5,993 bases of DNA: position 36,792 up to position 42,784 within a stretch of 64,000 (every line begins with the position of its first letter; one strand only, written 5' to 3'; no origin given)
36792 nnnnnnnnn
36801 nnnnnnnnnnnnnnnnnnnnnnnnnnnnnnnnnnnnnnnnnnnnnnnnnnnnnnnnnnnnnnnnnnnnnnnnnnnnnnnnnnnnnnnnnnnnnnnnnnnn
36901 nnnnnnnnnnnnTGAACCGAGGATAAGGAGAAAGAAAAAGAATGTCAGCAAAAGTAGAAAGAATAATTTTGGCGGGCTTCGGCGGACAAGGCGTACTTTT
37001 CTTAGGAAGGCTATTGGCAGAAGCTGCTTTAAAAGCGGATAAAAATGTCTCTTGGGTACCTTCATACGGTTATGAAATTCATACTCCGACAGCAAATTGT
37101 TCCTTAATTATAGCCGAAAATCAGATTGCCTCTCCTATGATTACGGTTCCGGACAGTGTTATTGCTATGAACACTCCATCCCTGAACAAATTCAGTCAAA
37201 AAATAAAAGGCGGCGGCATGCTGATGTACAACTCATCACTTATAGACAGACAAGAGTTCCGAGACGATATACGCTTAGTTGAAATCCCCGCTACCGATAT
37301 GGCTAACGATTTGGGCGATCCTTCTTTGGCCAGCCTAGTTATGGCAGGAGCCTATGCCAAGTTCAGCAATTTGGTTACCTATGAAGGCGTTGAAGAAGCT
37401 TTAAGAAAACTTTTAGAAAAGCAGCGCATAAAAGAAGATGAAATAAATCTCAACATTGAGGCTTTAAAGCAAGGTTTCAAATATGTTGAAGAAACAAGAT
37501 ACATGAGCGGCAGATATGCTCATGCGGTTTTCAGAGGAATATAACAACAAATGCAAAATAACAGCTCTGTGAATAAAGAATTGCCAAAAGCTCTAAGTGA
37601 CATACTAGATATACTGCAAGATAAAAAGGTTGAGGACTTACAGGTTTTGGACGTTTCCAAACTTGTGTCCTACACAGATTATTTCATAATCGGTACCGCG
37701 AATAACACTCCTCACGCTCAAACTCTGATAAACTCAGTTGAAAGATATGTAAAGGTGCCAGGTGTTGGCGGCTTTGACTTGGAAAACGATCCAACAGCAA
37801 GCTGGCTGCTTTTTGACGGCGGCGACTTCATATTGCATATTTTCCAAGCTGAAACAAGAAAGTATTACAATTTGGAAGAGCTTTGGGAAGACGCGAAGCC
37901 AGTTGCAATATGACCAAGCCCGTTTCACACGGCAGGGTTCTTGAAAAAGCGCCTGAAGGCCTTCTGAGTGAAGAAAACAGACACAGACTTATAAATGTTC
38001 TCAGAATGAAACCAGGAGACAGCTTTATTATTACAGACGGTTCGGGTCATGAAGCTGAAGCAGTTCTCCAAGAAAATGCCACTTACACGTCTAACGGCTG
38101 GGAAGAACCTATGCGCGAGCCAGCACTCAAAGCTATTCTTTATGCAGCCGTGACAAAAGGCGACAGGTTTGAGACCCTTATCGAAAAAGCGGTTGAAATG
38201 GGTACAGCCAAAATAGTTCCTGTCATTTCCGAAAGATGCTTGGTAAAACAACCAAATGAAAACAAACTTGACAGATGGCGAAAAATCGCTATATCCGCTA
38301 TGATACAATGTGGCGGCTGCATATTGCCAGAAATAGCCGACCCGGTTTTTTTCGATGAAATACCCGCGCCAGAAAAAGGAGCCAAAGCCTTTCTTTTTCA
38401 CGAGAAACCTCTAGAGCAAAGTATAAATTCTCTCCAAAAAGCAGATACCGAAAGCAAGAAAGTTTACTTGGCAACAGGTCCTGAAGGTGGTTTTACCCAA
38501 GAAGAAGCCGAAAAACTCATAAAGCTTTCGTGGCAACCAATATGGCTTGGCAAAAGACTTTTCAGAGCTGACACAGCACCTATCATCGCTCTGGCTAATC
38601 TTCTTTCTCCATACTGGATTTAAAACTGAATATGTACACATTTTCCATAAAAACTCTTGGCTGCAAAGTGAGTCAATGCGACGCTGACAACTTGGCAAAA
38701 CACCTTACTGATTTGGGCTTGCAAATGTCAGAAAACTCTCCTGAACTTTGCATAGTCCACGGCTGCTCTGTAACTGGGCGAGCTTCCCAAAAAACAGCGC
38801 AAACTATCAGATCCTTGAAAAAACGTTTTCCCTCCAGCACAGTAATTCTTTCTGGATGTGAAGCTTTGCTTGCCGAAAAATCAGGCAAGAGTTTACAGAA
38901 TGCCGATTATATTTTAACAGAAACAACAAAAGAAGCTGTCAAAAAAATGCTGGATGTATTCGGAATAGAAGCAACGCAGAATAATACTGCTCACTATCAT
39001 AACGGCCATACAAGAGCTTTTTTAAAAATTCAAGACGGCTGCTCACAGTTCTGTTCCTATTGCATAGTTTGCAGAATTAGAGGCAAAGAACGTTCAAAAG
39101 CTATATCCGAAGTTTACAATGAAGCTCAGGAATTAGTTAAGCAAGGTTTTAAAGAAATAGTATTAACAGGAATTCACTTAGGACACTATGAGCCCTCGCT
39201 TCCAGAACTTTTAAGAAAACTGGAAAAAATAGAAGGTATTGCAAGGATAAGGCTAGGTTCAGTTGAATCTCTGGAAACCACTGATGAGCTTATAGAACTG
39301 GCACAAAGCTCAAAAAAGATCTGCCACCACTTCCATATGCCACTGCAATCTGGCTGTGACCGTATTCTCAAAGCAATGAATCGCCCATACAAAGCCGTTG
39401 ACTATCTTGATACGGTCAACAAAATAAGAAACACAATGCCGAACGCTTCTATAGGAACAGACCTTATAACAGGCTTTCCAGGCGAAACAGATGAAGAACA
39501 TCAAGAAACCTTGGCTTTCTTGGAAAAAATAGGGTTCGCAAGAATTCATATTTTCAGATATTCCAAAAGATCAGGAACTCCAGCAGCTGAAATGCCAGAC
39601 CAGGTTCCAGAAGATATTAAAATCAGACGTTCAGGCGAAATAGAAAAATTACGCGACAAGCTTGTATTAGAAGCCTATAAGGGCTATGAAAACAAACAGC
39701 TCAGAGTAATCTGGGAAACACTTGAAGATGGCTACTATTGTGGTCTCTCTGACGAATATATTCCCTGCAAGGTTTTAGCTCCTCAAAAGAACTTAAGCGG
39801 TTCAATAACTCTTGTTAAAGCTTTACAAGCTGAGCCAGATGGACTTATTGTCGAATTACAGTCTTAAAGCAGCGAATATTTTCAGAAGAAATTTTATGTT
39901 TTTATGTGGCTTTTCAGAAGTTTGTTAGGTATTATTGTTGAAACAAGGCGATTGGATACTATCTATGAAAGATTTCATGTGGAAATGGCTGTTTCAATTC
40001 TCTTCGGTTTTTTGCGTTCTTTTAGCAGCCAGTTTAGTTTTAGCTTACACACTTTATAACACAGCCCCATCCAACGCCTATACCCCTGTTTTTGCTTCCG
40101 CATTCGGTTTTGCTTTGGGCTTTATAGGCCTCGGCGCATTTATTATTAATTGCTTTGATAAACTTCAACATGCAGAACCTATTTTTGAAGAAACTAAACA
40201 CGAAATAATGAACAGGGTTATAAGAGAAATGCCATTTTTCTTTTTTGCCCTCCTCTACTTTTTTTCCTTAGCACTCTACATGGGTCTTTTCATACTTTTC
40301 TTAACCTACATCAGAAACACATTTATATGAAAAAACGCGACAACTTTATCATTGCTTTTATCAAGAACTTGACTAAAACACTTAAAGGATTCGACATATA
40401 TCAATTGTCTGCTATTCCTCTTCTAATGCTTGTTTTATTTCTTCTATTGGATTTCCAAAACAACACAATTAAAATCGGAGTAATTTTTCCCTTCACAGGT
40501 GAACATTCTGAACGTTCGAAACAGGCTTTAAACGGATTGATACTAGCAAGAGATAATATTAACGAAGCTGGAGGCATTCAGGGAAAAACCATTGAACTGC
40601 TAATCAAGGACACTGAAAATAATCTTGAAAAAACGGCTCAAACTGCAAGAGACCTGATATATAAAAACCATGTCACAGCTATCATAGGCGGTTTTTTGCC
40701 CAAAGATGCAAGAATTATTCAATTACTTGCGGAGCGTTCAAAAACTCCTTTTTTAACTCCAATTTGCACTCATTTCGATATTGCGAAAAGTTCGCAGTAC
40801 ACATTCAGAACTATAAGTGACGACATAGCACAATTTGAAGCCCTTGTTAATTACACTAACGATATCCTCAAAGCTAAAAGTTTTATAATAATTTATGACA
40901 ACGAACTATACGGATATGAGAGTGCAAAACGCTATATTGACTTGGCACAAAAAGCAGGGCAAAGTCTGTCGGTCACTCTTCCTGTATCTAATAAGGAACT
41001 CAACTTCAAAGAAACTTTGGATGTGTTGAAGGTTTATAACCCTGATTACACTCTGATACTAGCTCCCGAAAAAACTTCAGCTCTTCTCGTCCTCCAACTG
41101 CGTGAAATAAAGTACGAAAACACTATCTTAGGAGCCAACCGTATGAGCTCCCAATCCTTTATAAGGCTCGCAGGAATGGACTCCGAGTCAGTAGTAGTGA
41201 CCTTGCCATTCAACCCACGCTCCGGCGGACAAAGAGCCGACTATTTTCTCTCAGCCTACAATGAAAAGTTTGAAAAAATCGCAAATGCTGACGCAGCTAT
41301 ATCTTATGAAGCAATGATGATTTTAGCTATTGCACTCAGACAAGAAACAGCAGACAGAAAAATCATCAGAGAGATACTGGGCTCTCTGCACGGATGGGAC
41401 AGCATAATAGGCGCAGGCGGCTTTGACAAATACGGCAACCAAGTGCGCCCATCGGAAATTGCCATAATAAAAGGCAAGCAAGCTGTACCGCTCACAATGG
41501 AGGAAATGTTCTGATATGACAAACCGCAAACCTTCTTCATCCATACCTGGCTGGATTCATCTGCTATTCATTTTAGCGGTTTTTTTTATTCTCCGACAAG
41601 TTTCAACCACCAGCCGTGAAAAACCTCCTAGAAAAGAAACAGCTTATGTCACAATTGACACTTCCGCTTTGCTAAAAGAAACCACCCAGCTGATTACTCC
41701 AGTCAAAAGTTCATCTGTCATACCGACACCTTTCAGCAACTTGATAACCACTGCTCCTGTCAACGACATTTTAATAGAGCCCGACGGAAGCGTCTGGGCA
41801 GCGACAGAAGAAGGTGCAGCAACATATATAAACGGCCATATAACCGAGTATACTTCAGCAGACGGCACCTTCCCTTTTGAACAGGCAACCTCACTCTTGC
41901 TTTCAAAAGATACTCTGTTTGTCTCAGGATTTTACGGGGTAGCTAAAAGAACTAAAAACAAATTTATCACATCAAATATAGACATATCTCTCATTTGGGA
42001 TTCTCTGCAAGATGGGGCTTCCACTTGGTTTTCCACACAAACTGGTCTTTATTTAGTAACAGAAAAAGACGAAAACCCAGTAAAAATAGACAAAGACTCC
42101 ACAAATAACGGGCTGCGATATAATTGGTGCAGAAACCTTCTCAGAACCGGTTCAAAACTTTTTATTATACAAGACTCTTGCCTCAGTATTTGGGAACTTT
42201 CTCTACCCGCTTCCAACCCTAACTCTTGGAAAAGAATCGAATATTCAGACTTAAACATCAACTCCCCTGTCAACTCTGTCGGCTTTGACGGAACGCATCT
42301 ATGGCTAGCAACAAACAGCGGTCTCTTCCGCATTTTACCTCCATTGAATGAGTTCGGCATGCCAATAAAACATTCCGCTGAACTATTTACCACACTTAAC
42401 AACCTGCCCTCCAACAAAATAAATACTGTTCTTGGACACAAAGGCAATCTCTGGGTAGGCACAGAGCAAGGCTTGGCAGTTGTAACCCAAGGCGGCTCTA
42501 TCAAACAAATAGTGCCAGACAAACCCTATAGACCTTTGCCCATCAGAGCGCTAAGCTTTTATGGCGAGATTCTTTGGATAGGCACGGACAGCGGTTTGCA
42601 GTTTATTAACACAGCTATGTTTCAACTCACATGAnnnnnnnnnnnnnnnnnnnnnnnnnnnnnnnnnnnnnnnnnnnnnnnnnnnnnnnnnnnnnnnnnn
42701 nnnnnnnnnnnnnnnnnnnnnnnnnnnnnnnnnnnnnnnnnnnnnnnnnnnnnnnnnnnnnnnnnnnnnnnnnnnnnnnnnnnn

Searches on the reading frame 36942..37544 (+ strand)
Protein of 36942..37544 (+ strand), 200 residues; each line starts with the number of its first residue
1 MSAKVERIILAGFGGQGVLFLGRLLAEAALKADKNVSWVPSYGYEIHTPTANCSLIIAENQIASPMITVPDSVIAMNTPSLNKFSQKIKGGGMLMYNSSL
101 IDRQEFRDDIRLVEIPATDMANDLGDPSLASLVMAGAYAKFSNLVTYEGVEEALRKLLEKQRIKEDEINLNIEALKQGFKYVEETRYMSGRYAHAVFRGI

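Call 50: search_protein_families(library=pfam, proteins=[window:36942-37544:+], max_evalue=0.001)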
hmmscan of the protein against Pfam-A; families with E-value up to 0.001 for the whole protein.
window:36942-37544:+ (200 aa): 1 family
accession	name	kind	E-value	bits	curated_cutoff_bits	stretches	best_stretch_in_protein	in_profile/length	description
PF01558.24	POR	-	1.4e-31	110.4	27.4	1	14-179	1-172/173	Pyruvate ferredoxin/flavodoxin oxidoreductase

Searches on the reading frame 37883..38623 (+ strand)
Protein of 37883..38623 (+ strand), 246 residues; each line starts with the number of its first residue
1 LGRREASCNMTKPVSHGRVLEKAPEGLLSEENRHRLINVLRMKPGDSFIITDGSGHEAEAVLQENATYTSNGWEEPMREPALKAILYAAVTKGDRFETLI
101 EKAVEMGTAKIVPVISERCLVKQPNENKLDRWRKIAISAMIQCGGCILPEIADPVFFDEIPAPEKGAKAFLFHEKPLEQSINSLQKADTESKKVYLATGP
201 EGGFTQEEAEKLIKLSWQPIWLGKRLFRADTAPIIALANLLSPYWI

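Call 50: search_protein_families(library=pfam, proteins=[window:37883-38623:+], max_evalue=0.001)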
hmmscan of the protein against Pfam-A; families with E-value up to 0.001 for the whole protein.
window:37883-38623:+ (246 aa): 2 families
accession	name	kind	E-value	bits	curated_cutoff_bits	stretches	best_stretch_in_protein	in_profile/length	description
PF04452.19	Methyltrans_RNA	-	9.9e-43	146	23.9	1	80-240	3-164/165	RNA methyltransferase domain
PF20260.4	PUA_4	-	2.2e-08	34.5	23.9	1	36-64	9-37/48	RNA methyltransferase PUA domain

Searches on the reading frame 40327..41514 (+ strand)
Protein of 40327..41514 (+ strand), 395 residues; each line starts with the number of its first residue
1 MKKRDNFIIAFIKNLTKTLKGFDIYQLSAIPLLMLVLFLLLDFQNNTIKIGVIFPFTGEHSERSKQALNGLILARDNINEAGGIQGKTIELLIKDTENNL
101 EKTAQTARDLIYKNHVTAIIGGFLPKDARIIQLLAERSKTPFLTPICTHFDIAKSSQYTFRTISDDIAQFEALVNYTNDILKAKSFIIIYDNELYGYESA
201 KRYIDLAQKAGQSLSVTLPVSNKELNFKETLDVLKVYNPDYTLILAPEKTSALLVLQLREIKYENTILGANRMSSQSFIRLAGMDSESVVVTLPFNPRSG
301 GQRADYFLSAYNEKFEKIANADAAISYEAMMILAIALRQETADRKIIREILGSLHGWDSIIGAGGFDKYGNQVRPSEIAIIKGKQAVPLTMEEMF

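Call 68: search_protein_families(library=pfam, proteins=[window:40327-41514:+], max_evalue=0.001)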
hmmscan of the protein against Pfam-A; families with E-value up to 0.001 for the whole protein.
window:40327-41514:+ (395 aa): 3 families
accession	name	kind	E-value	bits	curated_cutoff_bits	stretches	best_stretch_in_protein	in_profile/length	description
PF13458.12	Peripla_BP_6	-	9.3e-43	147.6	31.7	1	47-373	1-329/343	Periplasmic binding protein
PF01094.35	ANF_receptor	-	9.3e-17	61.5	25.4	1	69-340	4-293/353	Receptor family ligand binding region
PF13433.12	Peripla_BP_5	-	2.7e-14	53.5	27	1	48-338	1-292/363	Periplasmic binding protein domain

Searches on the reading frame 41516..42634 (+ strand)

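Call 50: search_protein_families(library=pfam, proteins=[window:41516-42634:+], max_evalue=0.001)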
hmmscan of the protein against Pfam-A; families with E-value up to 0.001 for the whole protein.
window:41516-42634:+ (372 aa): 1 family
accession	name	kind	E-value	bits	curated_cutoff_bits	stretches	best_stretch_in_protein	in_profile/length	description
PF07494.17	Reg_prop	-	8.2e-08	32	20.4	0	296-317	1-23/24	Two component regulator propeller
